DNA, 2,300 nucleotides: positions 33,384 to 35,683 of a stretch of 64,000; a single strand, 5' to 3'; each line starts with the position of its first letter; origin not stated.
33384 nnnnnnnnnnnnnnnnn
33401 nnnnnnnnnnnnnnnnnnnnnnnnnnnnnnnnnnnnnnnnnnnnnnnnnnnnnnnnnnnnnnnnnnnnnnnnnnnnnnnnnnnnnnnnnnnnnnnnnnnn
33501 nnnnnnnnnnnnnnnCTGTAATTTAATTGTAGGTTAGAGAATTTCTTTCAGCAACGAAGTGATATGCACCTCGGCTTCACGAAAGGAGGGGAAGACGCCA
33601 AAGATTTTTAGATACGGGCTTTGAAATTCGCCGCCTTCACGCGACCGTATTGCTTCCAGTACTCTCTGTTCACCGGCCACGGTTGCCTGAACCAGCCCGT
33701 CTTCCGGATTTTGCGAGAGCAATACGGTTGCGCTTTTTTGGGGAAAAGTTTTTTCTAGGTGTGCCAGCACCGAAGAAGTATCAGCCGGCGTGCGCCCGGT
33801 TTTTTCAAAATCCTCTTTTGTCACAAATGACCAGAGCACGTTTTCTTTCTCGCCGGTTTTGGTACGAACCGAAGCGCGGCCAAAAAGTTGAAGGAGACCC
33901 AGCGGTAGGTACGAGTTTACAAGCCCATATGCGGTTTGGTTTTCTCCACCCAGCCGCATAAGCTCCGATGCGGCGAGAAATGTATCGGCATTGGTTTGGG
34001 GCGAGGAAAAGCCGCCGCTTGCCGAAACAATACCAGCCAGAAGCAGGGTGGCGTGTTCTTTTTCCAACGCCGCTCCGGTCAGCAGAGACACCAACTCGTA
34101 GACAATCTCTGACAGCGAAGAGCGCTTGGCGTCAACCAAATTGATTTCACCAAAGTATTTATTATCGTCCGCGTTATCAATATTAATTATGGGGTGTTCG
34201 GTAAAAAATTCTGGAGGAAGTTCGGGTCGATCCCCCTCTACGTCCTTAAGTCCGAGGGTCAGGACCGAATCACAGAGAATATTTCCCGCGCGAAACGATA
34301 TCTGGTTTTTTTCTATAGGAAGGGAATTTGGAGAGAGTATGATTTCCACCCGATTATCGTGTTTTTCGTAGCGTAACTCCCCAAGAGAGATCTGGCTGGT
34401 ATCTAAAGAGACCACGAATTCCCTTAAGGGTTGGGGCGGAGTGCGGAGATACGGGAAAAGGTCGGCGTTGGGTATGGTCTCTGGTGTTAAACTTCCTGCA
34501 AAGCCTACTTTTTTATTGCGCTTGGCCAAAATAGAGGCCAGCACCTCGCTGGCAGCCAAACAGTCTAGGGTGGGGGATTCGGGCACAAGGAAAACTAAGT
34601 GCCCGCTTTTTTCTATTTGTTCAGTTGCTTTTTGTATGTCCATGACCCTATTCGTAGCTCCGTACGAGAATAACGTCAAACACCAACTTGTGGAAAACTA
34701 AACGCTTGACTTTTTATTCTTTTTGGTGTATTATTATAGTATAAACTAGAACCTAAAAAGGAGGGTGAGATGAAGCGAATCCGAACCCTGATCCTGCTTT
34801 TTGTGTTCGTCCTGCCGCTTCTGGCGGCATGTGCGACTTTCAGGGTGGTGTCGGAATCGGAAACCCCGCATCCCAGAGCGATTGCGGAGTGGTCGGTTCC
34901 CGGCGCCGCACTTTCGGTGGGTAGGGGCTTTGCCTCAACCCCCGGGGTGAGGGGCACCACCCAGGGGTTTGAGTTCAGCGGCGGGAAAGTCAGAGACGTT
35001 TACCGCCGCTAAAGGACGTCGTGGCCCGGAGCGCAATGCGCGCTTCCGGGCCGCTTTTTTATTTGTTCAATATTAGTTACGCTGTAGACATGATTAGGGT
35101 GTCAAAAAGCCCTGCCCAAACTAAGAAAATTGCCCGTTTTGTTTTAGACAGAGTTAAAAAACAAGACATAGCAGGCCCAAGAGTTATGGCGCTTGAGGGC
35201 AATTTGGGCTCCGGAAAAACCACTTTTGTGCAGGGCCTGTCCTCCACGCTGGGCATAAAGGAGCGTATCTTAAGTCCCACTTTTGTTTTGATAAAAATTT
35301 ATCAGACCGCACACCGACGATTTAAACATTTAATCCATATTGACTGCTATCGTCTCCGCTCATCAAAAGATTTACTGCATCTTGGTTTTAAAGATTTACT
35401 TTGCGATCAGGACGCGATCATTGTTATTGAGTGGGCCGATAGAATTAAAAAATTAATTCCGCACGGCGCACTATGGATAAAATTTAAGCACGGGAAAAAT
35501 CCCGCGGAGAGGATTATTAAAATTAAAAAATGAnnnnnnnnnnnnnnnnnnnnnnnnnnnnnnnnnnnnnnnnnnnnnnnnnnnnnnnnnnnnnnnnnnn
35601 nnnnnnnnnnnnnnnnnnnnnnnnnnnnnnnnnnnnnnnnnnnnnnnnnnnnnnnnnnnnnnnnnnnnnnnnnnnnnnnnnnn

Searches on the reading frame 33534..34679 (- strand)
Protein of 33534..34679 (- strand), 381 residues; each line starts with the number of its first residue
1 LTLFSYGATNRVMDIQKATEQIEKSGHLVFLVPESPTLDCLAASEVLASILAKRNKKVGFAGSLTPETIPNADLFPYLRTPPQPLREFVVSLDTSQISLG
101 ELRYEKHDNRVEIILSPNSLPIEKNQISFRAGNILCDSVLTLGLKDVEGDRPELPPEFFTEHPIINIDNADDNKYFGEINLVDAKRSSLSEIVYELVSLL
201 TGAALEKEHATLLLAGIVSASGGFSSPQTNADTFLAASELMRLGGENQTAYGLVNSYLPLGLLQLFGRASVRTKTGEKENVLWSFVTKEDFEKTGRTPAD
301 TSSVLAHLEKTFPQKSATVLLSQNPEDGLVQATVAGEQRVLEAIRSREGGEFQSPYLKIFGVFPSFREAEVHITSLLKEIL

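Call 25: search_protein_families(library=pfam, proteins=[window:33534-34679:-], max_evalue=0.001)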
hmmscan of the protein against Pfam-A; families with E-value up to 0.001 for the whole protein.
window:33534-34679:- (381 aa): 1 family
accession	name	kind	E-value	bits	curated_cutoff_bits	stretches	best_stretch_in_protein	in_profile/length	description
PF01368.27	DHH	-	0.00066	20.4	28.1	0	36-217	10-125/125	DHH family, N-terminal domain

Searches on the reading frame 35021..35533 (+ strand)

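Call 25: search_protein_families(library=pfam, proteins=[window:35021-35533:+], max_evalue=0.001)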
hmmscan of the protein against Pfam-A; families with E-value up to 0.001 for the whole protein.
window:35021-35533:+ (170 aa): 2 families
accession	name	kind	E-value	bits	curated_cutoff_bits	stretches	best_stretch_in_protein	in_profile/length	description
PF02367.23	TsaE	-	1.4e-33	116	26.6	1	29-160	2-123/128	Threonylcarbamoyl adenosine biosynthesis protein TsaE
PF05729.18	NACHT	-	0.0002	21.7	26.7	0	54-80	1-27/167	NACHT domain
